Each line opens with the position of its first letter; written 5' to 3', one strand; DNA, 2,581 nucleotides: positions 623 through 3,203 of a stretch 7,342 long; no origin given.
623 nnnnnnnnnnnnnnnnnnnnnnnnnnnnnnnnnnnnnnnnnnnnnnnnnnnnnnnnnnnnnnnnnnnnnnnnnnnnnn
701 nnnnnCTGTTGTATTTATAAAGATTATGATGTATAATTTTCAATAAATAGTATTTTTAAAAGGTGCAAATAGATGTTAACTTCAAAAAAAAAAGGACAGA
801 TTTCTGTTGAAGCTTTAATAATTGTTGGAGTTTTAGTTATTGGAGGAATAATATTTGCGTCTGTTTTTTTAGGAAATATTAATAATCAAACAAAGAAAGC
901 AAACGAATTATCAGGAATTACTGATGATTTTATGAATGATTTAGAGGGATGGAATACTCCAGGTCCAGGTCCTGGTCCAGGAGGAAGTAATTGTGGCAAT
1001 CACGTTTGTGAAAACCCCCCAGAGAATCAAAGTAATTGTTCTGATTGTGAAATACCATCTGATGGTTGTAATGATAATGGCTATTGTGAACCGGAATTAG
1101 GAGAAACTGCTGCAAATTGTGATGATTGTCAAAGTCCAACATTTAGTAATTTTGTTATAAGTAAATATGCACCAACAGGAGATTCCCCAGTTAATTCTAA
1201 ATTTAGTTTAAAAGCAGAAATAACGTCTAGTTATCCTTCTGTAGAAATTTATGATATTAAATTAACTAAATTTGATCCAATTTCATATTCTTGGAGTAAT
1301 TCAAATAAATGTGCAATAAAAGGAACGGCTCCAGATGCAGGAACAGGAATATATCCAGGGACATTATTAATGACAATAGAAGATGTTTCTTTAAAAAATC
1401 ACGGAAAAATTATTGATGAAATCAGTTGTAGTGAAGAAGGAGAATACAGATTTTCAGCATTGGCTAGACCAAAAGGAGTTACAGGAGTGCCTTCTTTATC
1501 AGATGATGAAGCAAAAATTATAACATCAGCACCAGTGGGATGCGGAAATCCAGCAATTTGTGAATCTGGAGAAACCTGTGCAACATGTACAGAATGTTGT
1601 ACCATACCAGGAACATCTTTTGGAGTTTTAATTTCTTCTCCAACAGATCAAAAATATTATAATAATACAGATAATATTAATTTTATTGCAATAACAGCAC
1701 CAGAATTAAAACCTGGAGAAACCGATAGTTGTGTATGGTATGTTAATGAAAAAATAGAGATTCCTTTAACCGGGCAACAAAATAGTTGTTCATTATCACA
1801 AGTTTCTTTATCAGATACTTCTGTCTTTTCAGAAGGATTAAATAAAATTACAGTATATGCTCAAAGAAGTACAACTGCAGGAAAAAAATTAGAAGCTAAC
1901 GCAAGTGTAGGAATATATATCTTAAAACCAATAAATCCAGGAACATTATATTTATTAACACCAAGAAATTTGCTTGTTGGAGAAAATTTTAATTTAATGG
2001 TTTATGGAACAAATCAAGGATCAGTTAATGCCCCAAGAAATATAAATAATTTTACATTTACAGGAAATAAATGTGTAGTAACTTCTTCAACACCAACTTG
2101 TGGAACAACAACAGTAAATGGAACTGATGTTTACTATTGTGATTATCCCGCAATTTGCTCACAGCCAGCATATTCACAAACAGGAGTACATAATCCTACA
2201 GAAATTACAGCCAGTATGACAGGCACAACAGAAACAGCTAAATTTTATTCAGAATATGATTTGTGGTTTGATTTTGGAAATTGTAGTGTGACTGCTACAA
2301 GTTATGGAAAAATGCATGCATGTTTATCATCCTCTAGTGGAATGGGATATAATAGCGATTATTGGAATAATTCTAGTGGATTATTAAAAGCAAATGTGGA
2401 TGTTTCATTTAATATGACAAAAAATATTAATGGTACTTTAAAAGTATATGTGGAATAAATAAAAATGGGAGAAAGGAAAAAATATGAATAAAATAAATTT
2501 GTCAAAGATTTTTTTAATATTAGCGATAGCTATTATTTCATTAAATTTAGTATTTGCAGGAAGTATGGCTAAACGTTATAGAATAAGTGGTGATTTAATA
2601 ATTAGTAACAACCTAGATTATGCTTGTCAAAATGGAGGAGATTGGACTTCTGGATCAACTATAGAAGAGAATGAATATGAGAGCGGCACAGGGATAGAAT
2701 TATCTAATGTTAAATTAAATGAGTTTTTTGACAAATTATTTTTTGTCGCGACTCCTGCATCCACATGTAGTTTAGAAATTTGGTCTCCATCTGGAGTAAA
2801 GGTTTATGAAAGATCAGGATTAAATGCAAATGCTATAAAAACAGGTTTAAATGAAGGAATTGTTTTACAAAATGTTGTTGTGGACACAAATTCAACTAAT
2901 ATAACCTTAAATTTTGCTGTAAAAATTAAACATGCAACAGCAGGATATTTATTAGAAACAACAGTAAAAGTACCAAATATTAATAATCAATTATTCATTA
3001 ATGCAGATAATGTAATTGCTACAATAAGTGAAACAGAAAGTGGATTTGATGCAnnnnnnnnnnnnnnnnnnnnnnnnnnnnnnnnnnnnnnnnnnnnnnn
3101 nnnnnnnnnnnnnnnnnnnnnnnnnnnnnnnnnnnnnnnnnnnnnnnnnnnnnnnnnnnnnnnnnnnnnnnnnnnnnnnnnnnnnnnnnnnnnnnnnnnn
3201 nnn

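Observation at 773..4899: Probable three-gene operon: pilin-like Cys-rich adhesin + Hint-autoprocessing surface protein + small membrane protein, abutting the core r-protein operon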

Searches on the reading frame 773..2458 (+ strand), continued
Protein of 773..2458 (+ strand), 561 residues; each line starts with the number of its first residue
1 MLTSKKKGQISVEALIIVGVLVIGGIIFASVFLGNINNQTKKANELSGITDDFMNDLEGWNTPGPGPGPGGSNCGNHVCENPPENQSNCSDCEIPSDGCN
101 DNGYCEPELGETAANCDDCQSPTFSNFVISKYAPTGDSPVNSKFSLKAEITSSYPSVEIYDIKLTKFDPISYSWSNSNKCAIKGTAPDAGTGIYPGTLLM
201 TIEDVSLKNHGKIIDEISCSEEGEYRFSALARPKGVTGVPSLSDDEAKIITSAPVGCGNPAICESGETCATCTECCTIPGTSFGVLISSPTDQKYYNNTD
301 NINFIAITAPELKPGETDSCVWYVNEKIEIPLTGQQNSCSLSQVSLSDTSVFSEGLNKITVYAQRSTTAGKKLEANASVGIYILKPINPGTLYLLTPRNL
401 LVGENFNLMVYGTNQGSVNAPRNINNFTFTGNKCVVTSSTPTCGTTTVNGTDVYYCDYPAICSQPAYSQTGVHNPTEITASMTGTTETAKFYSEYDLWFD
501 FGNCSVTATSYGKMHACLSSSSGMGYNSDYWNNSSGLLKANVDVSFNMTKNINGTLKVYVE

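Call 101: search_solved_structures(query=A2, max_evalue=1)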
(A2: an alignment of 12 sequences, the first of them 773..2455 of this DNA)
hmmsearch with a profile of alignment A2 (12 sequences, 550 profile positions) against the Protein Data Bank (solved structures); distinct sequences matched with E-value up to 1: 1.
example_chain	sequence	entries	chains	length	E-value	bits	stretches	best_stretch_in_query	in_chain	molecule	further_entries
9xtu_H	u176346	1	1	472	0.57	12.3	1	214-325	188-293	C62 Fab-H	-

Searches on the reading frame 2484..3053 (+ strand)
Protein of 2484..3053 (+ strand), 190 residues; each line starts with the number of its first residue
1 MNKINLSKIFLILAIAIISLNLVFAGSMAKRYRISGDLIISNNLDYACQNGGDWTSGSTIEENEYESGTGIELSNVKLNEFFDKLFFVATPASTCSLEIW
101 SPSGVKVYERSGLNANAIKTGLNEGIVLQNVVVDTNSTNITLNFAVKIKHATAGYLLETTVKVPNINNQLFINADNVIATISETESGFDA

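Call 52: search_protein_representatives(alignment_id=A5)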
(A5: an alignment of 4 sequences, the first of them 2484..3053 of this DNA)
Query: 4 sequences, 193 profile positions. Proteins with E-value up to 0.001 (for the whole library): 22; up to 1e-10: 18; up to 1e-30: 9. The best 22 are listed.
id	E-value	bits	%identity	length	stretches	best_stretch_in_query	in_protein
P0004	1.5e-94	331.3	-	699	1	1-193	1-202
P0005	8.3e-83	292.9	-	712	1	4-192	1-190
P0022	1.0e-55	204.6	-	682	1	4-187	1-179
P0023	1.8e-43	164.6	-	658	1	4-188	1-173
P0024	1.5e-41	158.4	-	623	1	4-190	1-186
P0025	2.7e-36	141.2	-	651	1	4-183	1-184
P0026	2.6e-34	134.7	-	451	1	4-190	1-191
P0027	3.8e-32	127.7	-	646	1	4-183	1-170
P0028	1.0e-30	123.0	-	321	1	4-182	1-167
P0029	3.3e-29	118.1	-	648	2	4-179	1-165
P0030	1.6e-28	115.9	-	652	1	4-180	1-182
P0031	3.8e-28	114.6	-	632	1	2-181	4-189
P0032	1.0e-25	106.7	-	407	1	4-170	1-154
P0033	5.2e-25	104.4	-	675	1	4-183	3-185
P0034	5.5e-24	101.1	-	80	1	73-152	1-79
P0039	2.5e-10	56.5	-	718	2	4-73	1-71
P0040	2.2e-09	53.5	-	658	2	111-182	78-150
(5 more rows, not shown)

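Call 100: search_solved_structures(query=A4, max_evalue=10)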
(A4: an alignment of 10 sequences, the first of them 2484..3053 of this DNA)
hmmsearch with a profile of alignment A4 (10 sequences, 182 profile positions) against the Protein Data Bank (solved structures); distinct sequences matched with E-value up to 10: 1.
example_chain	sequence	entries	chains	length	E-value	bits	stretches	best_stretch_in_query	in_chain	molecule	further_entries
8yx6_A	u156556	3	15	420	1.4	11.8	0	6-24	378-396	Ligand-gated cation channel ZACN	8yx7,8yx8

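Call 106: search_protein_families(library=pfam, proteins=[P0023, P0025, P0026, P0029, P0030, P0031, P0032, P0033, P0039, P0040], max_evalue=0.001)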
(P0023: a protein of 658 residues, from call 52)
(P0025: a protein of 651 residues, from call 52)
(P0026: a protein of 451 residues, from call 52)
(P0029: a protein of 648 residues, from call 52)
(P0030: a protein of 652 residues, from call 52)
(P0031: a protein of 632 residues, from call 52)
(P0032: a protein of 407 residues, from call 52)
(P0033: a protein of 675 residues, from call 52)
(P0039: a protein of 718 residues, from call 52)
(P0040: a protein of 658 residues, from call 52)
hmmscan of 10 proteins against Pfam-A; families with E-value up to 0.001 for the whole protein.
P0023 (658 aa): 0 families

P0025 (651 aa): 4 families
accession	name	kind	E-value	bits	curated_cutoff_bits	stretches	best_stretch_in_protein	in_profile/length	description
PF01079.26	Hint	-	2.2e-08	34.4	29.7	1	492-608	10-135/213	Hint module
PF07591.16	PT-HINT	-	1.2e-07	32.5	27.7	1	502-635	2-137/137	Pretoxin HINT domain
PF14890.11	Intein_splicing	-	1.3e-05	25.5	35.8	1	510-634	11-155/155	Intein splicing domain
PF13403.11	Hint_2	-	0.0009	20.1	28.4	0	494-546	1-53/147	Hint domain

P0026 (451 aa): 0 families

P0029 (648 aa): 0 families

P0030 (652 aa): 0 families

P0031 (632 aa): 0 families

P0032 (407 aa): 0 families

P0033 (675 aa): 2 families
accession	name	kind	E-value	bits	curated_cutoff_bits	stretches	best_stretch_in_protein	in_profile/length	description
PF14890.11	Intein_splicing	-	9e-09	35.7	35.8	1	533-653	19-155/155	Intein splicing domain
PF01079.26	Hint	-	0.00093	19.3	29.7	0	511-596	10-96/213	Hint module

P0039 (718 aa): 0 families

P0040 (658 aa): 0 families
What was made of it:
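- Closest known: Hedgehog/Hog proteins. Same: One family member (P0025) scores best against the Hedgehog-type Hint model (call 106).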
